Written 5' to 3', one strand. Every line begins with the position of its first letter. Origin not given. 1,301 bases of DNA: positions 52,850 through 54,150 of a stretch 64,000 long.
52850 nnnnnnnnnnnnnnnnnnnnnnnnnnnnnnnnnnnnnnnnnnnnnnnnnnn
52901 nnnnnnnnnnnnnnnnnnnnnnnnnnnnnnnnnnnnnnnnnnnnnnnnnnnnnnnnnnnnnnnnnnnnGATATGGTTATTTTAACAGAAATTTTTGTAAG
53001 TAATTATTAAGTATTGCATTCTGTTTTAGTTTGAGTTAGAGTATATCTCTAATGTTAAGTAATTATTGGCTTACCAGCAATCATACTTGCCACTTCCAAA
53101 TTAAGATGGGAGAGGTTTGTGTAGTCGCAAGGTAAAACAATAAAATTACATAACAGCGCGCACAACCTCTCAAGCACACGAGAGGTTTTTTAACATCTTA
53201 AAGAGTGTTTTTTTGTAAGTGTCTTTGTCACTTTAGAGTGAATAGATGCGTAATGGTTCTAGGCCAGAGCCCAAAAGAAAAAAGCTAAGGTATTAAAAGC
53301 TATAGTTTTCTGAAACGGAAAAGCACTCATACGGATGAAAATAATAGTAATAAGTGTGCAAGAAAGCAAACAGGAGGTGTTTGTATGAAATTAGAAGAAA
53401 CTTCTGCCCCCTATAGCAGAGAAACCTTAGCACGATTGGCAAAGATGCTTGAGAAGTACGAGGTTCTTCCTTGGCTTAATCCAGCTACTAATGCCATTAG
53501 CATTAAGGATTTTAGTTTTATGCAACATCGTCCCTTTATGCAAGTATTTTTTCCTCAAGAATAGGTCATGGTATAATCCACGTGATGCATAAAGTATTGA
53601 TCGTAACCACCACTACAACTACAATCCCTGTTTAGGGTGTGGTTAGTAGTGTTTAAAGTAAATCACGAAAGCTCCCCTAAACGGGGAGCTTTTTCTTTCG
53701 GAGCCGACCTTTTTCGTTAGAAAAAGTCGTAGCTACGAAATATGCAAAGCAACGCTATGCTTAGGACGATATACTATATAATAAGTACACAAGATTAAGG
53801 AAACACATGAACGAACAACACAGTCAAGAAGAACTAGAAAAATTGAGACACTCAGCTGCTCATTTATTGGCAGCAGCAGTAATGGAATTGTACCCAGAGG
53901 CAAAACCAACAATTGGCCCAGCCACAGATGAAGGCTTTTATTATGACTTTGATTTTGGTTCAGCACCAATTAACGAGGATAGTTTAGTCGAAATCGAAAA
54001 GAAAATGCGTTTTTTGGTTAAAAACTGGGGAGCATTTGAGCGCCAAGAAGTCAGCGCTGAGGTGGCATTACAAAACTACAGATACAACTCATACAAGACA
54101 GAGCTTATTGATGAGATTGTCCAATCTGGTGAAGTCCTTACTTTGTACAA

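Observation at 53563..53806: thrS copy of the shared leader element (see the leuS leader finding)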

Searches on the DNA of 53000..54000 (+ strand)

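Call 5: search_rna_families(source=window, start=53000, end=54000, threshold=evalue, max_evalue=10, show_alignments=3)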
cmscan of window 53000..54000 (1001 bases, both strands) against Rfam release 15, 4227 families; matches with E-value up to 10: 6.
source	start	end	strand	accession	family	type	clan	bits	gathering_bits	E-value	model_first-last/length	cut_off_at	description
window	53584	53698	+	RF01859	Phe_leader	Cis-reg; leader;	-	31.3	55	0.0048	1-125/125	no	Phenylalanine leader peptide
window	53595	53695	+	RF00506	Thr_leader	Cis-reg; leader;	-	24.2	55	0.049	1-118/118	no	Threonine operon leader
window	53662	53753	-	RF01859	Phe_leader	Cis-reg; leader;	-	22.7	55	0.38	1-125/125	no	Phenylalanine leader peptide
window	53666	53701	+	RF00489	ctRNA_p42d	Gene; antisense;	-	17.9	50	0.82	1-46/46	no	ctRNA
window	53563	53698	+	RF00077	SraB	Gene; sRNA;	-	16.3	130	1.7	1-169/169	no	SraB RNA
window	53142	53307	+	RF01247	snR32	Gene; snRNA; snoRNA; HACA-box;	-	15.5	45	9.9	1-191/191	no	Small nucleolar RNA snR32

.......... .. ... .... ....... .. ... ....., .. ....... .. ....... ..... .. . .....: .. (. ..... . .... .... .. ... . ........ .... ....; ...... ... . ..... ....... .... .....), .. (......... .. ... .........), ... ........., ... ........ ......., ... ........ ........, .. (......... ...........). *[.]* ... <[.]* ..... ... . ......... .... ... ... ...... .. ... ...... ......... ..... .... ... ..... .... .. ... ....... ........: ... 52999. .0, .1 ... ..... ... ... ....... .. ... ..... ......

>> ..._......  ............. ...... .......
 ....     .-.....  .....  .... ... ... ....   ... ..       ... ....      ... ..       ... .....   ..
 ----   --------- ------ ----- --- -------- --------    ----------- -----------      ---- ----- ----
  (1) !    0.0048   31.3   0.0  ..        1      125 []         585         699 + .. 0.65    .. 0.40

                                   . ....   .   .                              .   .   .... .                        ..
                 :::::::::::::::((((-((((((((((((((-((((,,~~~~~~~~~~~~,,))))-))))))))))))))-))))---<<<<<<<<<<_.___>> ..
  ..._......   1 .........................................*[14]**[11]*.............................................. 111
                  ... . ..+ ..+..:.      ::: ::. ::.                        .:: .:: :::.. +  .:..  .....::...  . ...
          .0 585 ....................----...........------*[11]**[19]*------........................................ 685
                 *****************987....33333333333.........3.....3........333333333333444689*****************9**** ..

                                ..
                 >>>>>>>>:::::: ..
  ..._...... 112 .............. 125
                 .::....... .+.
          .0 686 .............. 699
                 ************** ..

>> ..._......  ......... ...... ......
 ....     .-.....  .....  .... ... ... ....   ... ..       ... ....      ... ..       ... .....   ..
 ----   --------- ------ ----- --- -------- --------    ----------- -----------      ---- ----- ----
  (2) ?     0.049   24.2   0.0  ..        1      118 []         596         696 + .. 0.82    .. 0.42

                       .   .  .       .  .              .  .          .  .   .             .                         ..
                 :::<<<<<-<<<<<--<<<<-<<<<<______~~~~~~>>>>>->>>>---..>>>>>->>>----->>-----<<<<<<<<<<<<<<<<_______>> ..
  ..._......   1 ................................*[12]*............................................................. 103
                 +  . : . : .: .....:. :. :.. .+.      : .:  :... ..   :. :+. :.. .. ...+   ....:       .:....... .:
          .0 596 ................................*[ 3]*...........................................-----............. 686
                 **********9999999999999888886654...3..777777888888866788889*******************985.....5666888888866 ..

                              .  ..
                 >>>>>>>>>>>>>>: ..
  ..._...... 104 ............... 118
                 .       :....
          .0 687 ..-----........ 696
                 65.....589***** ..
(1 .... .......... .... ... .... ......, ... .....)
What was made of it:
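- On Rfam Thr_leader (RF00506) / Phe_leader (RF01859): 24.2 and 31.3 bits (call 5).
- The only weak resemblances are to the leader-peptide families Thr_leader (24.2 bits) and Phe_leader (31.3 bits) (call 5). No T-box match appears in the thrS leader even at E up to 10 (call 5).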

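Call 66: build_rna_model(alignment_id=A2, structure=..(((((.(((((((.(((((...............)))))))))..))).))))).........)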
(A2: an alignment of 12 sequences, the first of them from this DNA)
Model R1 built from alignment A2 (12 sequences, 65 columns); structure: as given.
model positions 54; base pairs 17; branch points 0; effective number of sequences 8.56; information 1.028 bits per position. Calibrated on 0.2 Mb of random sequence (short: E-values are rough).
structure used (alignment columns):
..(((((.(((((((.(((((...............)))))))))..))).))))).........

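Call 67: search_with_rna_model(model_id=R1, sources=[window, L001, L002, L004, L005, L007, L010, L016, L020, L024, L025, L026, L027, L028, L029, L030], max_evalue=1)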
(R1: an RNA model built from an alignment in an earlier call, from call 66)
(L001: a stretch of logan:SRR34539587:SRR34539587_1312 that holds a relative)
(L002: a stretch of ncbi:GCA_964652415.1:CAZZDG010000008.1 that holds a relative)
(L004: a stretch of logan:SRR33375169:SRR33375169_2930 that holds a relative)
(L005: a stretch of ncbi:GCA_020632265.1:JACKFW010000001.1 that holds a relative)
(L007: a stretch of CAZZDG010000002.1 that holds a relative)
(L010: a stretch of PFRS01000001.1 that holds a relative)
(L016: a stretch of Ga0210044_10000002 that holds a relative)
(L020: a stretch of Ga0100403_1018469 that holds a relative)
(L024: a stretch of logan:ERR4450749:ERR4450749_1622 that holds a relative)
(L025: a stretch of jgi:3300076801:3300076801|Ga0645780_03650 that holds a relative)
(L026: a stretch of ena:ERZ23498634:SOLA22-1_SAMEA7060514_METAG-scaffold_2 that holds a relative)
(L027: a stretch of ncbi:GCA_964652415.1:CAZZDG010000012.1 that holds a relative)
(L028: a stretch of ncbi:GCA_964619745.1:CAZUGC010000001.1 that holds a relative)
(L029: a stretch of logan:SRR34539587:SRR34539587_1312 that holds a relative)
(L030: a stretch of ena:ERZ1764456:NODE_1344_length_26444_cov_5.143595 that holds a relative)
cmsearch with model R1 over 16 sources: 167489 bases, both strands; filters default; matches with E-value up to 1: 28.
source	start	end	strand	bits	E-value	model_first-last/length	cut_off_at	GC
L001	2791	2844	+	75.3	2.2e-16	1-54/54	no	0.44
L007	474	527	-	72.8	9.6e-16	1-54/54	no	0.39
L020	2114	2168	-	72.6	1.1e-15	1-54/54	no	0.42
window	53695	53749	+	70.7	3.2e-15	1-54/54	no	0.42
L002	2912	2964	+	70.3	4.3e-15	1-54/54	no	0.42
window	8870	8924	+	67.3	2.5e-14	1-54/54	no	0.42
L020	2038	2090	-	66.2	4.6e-14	1-54/54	no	0.43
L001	2847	2899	+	65.5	7e-14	1-54/54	no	0.45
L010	855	918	-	63.1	2.9e-13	1-54/54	no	0.45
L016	9130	9193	-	63.1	2.9e-13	1-54/54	no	0.45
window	51008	51061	-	63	3.1e-13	1-54/54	no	0.37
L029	1323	1376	+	57.6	7.6e-12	1-54/54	no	0.39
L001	2902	2955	+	56.2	1.7e-11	1-54/54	no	0.28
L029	1379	1431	+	49.2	1.1e-09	1-54/54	no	0.4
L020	2046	2098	+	25.9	0.001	1-54/54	no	0.38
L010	863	926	+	21.9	0.011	1-54/54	no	0.41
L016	9138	9201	+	21.9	0.011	1-54/54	no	0.41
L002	2907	2956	-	21.5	0.014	1-54/54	no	0.38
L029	867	914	-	21.3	0.015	1-54/54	no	0.25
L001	2847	2890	-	18.9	0.065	2-46/54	no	0.43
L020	2122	2173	+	18.6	0.078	1-54/54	no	0.37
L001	2786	2836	-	17.2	0.17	1-54/54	no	0.39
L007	482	532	+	17.1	0.19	1-54/54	no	0.35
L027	3194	3229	-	16.1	0.34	1-54/54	no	0.31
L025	5570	5595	+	15.3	0.54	1-54/54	no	0.27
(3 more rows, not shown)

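Call 86: search_with_rna_model(model_id=R1, source=window, filters=off, max_evalue=1, show_alignments=5)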
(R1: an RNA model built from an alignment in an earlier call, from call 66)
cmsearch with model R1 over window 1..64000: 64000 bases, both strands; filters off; matches with E-value up to 1: 10.
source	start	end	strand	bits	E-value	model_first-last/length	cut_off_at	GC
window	53695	53749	+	70.8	1.2e-15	1-54/54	no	0.42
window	8870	8924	+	67.3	9.7e-15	1-54/54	no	0.42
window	51008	51061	-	63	1.2e-13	1-54/54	no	0.37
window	51017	51063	+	23.5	0.0017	2-48/54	no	0.34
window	48030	48079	-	21.6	0.0049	1-54/54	no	0.3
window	8862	8916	-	20.3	0.011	1-54/54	no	0.38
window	27651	27677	-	14.6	0.3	1-54/54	no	0.3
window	53690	53741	-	13.8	0.5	1-54/54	no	0.38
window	11708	11769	-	13.6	0.56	1-54/54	no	0.34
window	607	648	+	13.2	0.69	1-54/54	no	0.17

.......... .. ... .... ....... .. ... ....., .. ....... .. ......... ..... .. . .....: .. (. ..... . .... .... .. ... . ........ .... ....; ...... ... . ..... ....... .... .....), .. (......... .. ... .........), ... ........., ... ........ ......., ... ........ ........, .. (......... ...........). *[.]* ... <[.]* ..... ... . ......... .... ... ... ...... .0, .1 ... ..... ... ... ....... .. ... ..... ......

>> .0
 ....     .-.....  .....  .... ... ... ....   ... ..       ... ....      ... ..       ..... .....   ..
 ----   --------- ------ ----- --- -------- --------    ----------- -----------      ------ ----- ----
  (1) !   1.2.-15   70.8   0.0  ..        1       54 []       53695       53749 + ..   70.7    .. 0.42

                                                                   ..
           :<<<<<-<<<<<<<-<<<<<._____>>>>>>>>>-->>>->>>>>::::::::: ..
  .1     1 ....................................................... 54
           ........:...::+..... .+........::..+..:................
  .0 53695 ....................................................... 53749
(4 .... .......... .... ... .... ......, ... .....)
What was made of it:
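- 53695..53749 (+): Conserved block, a hairpin repeat: P1 UUUCG/CGAAA, a G.A mismatch, P2 of 3 bp, a 2-nt 3' bulge, a variable P3, and the tail AAAUAUGCA. CM R1 scores it at 70.8 bits (calls 67, 86).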
